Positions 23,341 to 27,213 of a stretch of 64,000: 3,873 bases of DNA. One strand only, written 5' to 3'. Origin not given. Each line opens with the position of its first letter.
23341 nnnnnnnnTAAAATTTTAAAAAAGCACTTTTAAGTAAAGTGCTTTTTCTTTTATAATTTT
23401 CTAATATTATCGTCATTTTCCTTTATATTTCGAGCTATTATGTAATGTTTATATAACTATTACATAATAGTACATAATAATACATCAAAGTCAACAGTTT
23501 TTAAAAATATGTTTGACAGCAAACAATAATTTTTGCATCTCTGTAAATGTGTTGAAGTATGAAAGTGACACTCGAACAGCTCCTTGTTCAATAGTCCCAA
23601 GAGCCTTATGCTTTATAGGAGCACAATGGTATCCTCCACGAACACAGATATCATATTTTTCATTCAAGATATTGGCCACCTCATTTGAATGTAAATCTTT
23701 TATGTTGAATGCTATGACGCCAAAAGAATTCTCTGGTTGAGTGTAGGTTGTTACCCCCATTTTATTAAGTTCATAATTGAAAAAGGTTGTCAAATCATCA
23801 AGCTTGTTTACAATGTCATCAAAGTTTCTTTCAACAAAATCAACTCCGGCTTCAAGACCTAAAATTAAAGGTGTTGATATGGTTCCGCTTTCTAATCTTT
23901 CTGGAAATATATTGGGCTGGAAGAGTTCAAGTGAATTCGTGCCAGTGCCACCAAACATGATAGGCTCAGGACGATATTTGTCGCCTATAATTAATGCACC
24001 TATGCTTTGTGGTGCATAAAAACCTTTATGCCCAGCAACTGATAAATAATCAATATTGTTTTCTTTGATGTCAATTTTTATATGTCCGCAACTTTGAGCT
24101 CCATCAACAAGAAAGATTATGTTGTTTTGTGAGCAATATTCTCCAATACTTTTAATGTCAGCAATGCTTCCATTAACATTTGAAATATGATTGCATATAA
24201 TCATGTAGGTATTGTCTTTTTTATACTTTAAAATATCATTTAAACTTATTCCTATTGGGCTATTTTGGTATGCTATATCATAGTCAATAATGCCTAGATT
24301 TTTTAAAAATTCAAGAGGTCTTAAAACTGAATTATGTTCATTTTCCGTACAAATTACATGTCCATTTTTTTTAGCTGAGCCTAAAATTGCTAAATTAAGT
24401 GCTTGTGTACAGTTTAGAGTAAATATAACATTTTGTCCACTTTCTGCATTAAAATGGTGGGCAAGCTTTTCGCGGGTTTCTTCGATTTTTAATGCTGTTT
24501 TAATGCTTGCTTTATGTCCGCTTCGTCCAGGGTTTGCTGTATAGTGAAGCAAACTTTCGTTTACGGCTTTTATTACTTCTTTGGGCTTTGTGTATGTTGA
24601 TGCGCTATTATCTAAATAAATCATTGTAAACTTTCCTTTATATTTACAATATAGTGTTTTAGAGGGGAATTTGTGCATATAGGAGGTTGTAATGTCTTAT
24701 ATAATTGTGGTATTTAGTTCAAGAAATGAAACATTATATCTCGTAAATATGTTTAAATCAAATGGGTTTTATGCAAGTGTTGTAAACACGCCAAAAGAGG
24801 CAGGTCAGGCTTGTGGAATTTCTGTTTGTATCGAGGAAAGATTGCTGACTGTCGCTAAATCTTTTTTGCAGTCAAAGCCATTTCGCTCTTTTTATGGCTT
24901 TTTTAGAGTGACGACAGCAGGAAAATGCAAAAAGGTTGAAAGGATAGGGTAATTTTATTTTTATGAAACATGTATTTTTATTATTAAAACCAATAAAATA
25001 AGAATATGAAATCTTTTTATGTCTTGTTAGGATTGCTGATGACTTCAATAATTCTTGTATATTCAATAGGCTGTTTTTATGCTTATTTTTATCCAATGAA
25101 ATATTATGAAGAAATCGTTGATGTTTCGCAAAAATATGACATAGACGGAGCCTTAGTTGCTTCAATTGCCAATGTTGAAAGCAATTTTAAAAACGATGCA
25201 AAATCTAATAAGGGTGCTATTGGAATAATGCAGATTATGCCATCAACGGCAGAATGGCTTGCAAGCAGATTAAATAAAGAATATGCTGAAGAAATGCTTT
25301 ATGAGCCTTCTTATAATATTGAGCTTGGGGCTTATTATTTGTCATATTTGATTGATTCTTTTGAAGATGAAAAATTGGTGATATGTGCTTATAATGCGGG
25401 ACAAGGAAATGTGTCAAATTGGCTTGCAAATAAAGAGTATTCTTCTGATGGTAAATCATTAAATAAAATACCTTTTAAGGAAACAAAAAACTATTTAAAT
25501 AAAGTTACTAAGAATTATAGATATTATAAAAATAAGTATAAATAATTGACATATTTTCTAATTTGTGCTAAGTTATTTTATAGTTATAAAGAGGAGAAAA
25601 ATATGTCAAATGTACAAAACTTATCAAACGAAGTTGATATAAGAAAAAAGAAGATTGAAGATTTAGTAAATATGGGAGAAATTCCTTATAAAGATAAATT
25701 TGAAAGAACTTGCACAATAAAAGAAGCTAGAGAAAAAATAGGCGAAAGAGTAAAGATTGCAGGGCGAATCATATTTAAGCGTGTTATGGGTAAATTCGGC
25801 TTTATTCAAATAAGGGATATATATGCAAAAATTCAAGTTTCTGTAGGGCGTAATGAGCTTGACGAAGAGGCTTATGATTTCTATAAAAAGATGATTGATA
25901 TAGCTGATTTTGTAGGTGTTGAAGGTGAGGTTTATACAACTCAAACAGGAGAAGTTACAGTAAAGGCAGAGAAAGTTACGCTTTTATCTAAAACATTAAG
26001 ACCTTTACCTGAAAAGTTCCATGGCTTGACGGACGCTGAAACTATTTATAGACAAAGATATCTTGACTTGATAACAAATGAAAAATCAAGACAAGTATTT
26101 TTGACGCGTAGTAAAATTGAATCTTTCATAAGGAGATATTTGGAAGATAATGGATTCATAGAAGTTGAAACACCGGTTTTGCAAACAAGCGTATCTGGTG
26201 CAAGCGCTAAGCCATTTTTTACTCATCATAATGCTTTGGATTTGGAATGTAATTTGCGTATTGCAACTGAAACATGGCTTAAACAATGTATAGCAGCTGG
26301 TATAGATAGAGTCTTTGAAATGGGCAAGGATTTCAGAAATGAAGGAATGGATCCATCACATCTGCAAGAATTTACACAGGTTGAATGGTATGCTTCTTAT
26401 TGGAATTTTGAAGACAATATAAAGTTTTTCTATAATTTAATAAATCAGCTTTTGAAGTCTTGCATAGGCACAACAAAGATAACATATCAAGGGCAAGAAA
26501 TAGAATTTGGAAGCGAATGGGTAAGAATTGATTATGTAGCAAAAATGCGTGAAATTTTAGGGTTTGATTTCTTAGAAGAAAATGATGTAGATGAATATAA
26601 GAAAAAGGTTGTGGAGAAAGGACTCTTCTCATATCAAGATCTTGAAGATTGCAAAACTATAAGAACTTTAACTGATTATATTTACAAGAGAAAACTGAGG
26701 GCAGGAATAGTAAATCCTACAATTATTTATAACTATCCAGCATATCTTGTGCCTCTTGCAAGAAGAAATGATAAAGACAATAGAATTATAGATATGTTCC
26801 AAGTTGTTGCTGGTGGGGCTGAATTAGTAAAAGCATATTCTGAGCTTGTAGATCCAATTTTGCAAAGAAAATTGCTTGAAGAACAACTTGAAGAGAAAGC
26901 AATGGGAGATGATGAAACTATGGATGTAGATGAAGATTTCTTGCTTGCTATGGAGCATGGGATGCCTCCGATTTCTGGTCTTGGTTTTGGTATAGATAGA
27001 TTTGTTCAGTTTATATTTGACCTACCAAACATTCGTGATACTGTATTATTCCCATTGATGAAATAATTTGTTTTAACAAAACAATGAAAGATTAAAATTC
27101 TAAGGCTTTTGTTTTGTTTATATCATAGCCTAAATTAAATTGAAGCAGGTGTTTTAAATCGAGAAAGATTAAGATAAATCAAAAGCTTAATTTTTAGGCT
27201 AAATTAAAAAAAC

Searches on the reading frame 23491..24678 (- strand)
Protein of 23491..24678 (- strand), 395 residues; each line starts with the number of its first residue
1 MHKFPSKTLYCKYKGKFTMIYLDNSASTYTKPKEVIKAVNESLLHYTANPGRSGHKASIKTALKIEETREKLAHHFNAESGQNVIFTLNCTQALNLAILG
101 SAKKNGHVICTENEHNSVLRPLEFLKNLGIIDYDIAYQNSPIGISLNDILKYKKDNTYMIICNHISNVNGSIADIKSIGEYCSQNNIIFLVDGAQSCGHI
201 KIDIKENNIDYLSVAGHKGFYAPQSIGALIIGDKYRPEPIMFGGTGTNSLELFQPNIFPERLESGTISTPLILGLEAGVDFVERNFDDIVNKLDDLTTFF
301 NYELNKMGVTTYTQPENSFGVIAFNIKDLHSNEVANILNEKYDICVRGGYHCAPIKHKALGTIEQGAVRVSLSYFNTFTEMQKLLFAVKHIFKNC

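Call 42: search_protein_families(library=pfam, proteins=[window:23491-24678:-], max_evalue=0.00001)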
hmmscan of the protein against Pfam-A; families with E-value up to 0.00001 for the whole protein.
window:23491-24678:- (395 aa): 1 family
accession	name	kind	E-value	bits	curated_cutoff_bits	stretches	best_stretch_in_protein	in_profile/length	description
PF00266.25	Aminotran_5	-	2e-75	254.5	21.5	1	20-384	1-371/371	Aminotransferase class-V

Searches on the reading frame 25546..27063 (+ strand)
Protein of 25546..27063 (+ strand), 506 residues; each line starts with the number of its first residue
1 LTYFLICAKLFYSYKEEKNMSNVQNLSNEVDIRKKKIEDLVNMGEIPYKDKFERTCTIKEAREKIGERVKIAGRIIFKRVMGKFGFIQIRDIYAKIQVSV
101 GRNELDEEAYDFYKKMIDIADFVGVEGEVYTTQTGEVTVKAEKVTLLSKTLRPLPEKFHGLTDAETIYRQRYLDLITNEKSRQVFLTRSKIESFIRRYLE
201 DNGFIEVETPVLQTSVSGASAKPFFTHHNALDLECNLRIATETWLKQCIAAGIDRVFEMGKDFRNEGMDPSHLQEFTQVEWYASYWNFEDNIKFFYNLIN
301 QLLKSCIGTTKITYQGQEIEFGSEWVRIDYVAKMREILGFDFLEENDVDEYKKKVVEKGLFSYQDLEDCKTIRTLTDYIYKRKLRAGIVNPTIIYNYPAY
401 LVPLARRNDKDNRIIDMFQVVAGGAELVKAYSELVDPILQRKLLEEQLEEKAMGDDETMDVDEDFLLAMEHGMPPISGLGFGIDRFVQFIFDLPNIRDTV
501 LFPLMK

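Call 43: search_protein_families(library=pfam, proteins=[window:25546-27063:+], max_evalue=0.00001)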
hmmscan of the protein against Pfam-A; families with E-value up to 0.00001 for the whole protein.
window:25546-27063:+ (506 aa): 2 families
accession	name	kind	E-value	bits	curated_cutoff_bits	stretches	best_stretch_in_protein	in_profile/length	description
PF00152.25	tRNA-synt_2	-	5.3e-71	239.6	25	1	164-505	2-307/308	tRNA synthetases class II (D, K and N)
PF01336.31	tRNA_anti-codon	-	6.6e-13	48.8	27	1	69-147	1-75/75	OB-fold nucleic acid binding domain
